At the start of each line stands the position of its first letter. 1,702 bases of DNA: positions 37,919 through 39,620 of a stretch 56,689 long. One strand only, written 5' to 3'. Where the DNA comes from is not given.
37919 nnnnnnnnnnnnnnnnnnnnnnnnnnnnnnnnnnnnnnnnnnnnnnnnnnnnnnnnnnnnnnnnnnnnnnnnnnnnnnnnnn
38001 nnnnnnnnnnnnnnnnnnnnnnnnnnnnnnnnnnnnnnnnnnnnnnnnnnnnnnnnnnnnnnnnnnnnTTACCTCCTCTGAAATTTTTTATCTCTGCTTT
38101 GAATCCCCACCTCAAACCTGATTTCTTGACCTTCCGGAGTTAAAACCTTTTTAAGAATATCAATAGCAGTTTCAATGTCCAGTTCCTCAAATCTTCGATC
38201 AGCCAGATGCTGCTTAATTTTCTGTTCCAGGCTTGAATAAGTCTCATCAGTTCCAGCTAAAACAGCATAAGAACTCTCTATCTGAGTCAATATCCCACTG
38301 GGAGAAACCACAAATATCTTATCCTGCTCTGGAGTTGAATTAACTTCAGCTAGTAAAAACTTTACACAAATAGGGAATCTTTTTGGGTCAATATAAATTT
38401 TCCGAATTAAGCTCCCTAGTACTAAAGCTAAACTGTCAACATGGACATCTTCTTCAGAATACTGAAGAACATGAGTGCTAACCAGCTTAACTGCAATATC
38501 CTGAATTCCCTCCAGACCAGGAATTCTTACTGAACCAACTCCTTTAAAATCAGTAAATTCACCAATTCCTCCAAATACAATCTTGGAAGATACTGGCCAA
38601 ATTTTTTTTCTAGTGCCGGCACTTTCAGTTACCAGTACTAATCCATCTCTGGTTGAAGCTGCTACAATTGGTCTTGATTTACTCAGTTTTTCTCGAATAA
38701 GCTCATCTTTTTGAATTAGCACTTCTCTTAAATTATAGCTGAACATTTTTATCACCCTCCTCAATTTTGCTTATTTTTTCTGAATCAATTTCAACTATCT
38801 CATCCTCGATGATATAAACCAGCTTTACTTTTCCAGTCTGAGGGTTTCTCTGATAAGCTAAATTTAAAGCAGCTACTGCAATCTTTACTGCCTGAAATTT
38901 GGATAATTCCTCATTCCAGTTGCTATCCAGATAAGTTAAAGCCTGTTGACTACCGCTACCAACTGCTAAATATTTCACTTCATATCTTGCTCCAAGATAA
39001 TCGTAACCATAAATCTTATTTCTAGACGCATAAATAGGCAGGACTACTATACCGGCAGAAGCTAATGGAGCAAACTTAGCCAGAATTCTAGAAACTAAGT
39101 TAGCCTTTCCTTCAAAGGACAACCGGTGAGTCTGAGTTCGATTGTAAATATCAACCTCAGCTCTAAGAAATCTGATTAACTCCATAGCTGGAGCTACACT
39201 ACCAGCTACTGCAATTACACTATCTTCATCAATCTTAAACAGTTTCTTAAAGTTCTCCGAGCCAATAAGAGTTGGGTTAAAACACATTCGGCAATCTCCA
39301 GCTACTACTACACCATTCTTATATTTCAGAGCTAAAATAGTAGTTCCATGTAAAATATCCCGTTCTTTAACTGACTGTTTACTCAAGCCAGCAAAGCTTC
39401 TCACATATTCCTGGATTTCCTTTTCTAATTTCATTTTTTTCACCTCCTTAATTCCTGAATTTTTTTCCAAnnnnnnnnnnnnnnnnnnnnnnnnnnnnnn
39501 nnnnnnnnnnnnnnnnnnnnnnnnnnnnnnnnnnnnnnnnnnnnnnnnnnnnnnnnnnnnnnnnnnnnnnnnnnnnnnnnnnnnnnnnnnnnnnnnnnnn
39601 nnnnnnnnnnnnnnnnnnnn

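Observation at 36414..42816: Complete Pup/UBact-type proteasome system in a CPR-like genome, with rearranged order and split regulation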

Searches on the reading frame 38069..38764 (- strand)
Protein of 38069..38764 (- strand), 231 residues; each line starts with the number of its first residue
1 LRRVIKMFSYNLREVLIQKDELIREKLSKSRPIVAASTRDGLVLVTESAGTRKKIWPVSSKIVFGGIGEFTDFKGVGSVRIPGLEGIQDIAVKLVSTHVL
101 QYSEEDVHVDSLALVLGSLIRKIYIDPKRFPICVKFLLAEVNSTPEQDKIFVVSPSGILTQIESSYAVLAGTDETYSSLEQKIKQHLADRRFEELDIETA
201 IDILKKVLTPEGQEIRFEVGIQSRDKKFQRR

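Call 3: search_protein_families(library=pfam, proteins=[window:38069-38764:-], max_evalue=0.01)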
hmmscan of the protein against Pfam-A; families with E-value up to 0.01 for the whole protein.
window:38069-38764:- (231 aa): 1 family
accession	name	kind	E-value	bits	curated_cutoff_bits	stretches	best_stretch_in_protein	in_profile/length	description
PF00227.31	Proteasome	-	1.9e-06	28.1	22.4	1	95-208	64-170/189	Proteasome subunit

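Call 4: search_protein_families(library=ncbifam, proteins=[window:38069-38764:-], max_evalue=0.01)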
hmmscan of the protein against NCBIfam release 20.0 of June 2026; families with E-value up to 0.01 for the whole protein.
window:38069-38764:- (231 aa): 1 family
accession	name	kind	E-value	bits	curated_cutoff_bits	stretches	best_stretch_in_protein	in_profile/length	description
TIGR03691.1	20S_bact_alpha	equivalog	1.9e-12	47.1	139.05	1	14-220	11-198/229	proteasome subunit alpha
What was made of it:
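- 38069..38746 (-): prcA: very divergent 20S alpha subunit (225 aa). It overlaps the prcB stop by 14 nt. NCBIfam 20S_bact_alpha 47 bits, E 2e-12 (call 4).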

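Call 89: search_solved_structures(query=window:38069-38746:-, max_evalue=0.01, show_alignments=2)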
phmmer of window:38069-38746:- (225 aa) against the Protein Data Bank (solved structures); distinct sequences matched with E-value up to 0.01: 8.
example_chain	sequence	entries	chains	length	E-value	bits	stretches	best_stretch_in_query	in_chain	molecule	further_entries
1q5r_A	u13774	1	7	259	3.5e-06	30.2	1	6-201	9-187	proteasome alpha-type subunit 1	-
1q5q_A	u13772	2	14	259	4.1e-06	30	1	7-202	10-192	proteasome alpha-type subunit 1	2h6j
3h6f_A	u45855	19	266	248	0.0068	19.5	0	8-172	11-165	Proteasome (Alpha subunit) PrcA | Proteasome subunit alpha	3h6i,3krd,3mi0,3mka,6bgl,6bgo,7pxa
2fhg_A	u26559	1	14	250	0.007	19.4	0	8-172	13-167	20S proteasome, alpha and beta subunits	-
2fhh_A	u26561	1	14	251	0.0071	19.4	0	8-172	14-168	20S proteasome, alpha and beta subunits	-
3hf9_A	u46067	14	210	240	0.0079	19.3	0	8-172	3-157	Proteasome (Alpha subunit) PrcA | Proteasome subunit alpha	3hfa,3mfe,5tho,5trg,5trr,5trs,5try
9ce7_A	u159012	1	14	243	0.0082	19.2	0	9-172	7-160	Proteasome subunit alpha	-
5lzp_0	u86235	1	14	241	0.0091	19.1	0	10-172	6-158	Proteasome subunit alpha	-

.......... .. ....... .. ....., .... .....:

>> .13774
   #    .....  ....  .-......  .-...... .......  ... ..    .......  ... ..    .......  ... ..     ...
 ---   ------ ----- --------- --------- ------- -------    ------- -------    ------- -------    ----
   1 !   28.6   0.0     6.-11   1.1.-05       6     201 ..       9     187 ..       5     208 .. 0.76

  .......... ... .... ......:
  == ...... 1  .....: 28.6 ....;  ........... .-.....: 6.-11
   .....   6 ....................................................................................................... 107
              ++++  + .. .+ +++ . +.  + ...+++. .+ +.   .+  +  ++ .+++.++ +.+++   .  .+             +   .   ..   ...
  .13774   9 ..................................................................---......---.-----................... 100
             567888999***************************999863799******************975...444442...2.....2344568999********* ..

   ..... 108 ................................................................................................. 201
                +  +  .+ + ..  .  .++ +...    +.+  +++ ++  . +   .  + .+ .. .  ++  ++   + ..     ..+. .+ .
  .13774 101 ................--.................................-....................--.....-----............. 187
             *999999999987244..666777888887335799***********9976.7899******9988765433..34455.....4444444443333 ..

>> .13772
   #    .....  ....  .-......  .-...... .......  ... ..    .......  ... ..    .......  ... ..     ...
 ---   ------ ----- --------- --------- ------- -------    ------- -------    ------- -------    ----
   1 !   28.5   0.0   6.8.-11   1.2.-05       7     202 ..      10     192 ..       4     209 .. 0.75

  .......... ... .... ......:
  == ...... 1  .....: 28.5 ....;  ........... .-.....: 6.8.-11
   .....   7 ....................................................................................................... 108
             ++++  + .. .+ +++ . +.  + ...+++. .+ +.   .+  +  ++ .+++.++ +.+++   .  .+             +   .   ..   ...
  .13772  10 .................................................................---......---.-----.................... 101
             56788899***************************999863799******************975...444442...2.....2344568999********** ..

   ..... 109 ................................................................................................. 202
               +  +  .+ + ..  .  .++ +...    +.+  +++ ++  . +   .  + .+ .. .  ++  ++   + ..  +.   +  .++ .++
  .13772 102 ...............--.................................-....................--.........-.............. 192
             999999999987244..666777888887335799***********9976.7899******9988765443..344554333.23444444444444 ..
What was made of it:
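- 38069..38746 (-): Rhodococcus alpha E 3.5e-6, with the activator-pocket Lys aligned (call 89).
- The alpha-subunit pocket Lys is conserved (call 89).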

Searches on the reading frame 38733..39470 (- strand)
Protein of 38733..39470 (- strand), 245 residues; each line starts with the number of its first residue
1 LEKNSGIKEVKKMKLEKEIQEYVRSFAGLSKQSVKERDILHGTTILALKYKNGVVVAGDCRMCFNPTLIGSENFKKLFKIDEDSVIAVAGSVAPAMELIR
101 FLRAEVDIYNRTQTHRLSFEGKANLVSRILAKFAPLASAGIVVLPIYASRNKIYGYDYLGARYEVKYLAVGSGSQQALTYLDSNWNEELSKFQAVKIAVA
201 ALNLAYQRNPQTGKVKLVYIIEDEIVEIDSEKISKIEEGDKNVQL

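Call 3: search_protein_families(library=pfam, proteins=[window:38733-39470:-], max_evalue=0.01)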
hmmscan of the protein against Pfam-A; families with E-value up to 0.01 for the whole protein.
window:38733-39470:- (245 aa): 2 families
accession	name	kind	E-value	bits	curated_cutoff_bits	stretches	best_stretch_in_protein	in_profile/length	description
PF00227.31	Proteasome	-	9.7e-36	123.6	22.4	1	41-220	3-188/189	Proteasome subunit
PF22749.2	Arb2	-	0.0034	17.2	26.8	0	164-198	194-228/260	Arb2 domain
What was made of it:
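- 38733..39434 (-): prcB: 20S beta subunit (233 aa) with a propeptide of about 30 aa and cleavage site HG|TT. Thr1, Asp17, Lys33 and Ser129 are present; position 166 is Asn and position 169 is Thr. Pfam Proteasome 124 bits (call 3).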

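Call 4: search_protein_families(library=ncbifam, proteins=[window:38733-39470:-], max_evalue=0.01)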
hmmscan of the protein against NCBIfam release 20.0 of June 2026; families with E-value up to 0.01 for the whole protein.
window:38733-39470:- (245 aa): 7 families
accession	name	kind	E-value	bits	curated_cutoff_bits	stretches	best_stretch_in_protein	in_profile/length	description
TIGR03634.1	arc_protsome_B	equivalog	2.1e-35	122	224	1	42-223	1-182/185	archaeal proteasome endopeptidase complex subunit beta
TIGR03690.1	20S_bact_beta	equivalog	4.1e-33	115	191.9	1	40-238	3-207/222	proteasome subunit beta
TIGR03633.1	arc_protsome_A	equivalog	9.4e-20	71.1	287.35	1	40-235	27-227/230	archaeal proteasome endopeptidase complex subunit alpha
NF003075.0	PRK03996.1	subfamily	1.3e-19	70.5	219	1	41-236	35-235/248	archaeal proteasome endopeptidase complex subunit alpha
NF003964.0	PRK05456.1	equivalog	1.2e-09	38.1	137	1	39-110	4-75/179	ATP-dependent protease subunit HslV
TIGR03692.1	ATP_dep_HslV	equivalog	3.5e-08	33.3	157.75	1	43-111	1-69/171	HslVU peptidase proteolytic subunit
TIGR03691.1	20S_bact_alpha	equivalog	0.00066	19.2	139.05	1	151-209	134-193/229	proteasome subunit alpha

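Call 45: search_solved_structures(query=window:38733-39470:-, max_evalue=0.00001, show_alignments=3)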
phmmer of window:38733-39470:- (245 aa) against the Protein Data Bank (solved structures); distinct sequences matched with E-value up to 0.00001: 225 (the best 60 are shown).
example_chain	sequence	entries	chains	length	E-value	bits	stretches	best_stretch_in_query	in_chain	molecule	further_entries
2h6j_H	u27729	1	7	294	8.8e-22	81.1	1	40-217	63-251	Proteasome beta-type subunit 1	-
1q5r_H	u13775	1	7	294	1.1e-20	77.5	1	40-217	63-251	proteasome beta-type subunit 1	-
1q5q_H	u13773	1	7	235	2.8e-19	73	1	43-217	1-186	proteasome beta-type subunit 1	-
1pma_B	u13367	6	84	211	2.4e-17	66.6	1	41-233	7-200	PROTEASOME | Proteasome subunit beta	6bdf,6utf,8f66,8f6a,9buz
1ya7_H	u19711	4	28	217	2.6e-17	66.5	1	41-233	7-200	Proteasome beta subunit | Proteasome subunit beta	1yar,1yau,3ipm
9y0l_L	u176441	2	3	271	3e-17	66.3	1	31-222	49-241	Proteasome subunit beta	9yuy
2jay_A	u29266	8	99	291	4.1e-17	65.8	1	35-232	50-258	PROTEASOME | Proteasome subunit beta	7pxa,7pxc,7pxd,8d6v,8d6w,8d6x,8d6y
6he5_1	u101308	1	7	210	6.1e-17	65.3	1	42-236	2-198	Proteasome subunit beta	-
3h4p_a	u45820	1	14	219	1.5e-16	64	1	43-238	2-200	Proteasome subunit beta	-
3mka_C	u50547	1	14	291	2.1e-16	63.5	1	35-232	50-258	Proteasome subunit beta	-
3c91_H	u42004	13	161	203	3.3e-16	62.9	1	43-233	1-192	Proteasome subunit beta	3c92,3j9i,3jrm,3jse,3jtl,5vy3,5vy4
6epc_5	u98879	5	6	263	4e-16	62.6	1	38-237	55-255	Proteasome subunit beta type-5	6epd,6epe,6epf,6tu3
1j2q_H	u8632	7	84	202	4.2e-16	62.6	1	43-236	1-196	Proteasome beta subunit | Proteasome subunit beta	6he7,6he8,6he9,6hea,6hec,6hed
8qys_N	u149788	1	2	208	5.4e-16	62.2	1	38-238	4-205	Proteasome subunit beta type-5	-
8fz5_L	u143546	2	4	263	6.2e-16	62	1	37-237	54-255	Proteasome subunit beta type-5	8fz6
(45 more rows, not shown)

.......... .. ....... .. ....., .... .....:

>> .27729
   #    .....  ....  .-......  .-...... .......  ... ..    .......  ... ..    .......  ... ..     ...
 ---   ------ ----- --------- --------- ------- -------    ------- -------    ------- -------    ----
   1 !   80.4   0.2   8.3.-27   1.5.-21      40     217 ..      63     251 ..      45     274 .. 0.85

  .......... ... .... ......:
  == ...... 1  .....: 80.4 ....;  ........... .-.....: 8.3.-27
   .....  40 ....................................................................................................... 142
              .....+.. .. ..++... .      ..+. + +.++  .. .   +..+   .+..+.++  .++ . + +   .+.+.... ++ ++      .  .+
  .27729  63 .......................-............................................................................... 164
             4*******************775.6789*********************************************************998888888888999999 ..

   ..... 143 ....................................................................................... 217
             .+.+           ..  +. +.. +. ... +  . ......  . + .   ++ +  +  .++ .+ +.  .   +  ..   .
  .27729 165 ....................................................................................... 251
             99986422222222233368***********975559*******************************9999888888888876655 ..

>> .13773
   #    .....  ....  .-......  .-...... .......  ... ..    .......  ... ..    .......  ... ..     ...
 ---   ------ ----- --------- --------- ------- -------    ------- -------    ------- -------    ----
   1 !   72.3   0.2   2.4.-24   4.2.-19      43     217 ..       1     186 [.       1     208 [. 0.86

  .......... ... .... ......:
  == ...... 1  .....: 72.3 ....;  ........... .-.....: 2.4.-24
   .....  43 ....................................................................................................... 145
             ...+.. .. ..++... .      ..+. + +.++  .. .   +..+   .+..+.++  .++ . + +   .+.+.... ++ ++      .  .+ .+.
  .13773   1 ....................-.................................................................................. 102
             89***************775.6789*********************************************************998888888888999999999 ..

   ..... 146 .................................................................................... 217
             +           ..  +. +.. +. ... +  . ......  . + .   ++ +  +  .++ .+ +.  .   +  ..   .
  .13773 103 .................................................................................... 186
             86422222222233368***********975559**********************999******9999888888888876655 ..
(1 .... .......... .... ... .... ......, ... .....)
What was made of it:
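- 38733..39434 (-): Aligned to Rhodococcus PrcB, E 9e-22 (call 45).
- Checked: RNPQTG aligns with DDSATG of Rhodococcus PrcB (call 45).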
